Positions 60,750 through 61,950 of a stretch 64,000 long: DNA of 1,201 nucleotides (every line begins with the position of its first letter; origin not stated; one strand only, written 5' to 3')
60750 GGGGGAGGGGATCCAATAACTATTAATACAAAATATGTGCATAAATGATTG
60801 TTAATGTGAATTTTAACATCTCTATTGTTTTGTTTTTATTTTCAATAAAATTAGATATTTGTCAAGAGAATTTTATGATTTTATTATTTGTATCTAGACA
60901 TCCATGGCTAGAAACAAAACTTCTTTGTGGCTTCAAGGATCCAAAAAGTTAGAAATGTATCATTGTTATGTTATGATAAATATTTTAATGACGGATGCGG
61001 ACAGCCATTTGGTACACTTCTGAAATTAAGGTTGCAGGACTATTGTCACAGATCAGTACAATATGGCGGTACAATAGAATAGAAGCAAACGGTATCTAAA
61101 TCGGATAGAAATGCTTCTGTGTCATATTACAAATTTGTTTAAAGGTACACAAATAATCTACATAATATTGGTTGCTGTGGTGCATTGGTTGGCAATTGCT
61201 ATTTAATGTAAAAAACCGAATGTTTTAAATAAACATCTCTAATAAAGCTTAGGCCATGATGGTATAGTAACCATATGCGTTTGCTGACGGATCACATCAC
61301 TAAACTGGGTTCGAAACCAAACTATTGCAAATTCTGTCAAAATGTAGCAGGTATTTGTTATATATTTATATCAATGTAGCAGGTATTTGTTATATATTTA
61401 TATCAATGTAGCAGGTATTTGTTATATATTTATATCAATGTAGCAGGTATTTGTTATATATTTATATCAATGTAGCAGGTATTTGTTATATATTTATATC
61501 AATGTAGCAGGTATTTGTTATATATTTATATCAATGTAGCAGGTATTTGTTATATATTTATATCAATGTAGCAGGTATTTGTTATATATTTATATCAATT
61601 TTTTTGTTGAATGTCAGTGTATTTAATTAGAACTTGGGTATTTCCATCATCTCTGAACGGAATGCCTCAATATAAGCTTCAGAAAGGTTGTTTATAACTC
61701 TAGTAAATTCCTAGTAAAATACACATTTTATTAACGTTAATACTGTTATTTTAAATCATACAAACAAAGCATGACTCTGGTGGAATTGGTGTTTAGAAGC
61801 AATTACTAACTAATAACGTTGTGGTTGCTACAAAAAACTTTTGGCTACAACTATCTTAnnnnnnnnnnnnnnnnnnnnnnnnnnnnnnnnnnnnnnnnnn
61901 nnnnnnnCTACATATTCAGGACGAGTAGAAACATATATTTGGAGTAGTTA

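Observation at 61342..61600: A 32-bp tandem array generated from the 3' tail of the abundant MITE-like family.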

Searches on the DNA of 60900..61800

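Call 21: search_rna_families(source=window, start=60900, end=61800, threshold=evalue, max_evalue=10)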
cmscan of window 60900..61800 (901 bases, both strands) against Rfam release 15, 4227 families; matches with E-value up to 10: 6.
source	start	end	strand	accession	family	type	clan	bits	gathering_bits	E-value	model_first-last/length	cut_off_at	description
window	61374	61427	+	RF03747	mir-4536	Gene; miRNA;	-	17.5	76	4.1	1-88/88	no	mir-4536 microRNA precursor family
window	61438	61491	+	RF03747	mir-4536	Gene; miRNA;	-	17.5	76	4.1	1-88/88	no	mir-4536 microRNA precursor family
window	61502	61555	+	RF03747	mir-4536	Gene; miRNA;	-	17.5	76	4.1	1-88/88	no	mir-4536 microRNA precursor family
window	61337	61400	-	RF00145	snoZ105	Gene; snRNA; snoRNA; CD-box;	-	16.8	45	7.3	1-72/72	no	Small nucleolar RNA Z105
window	60940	61110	-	RF02350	psRNA6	Gene; sRNA;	-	10.5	60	2.7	1-333/333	no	Nitrosomonas sRNA psRNA6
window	61727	61763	-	RF02350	psRNA6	Gene; sRNA;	-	9.8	60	4.5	1-333/333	no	Nitrosomonas sRNA psRNA6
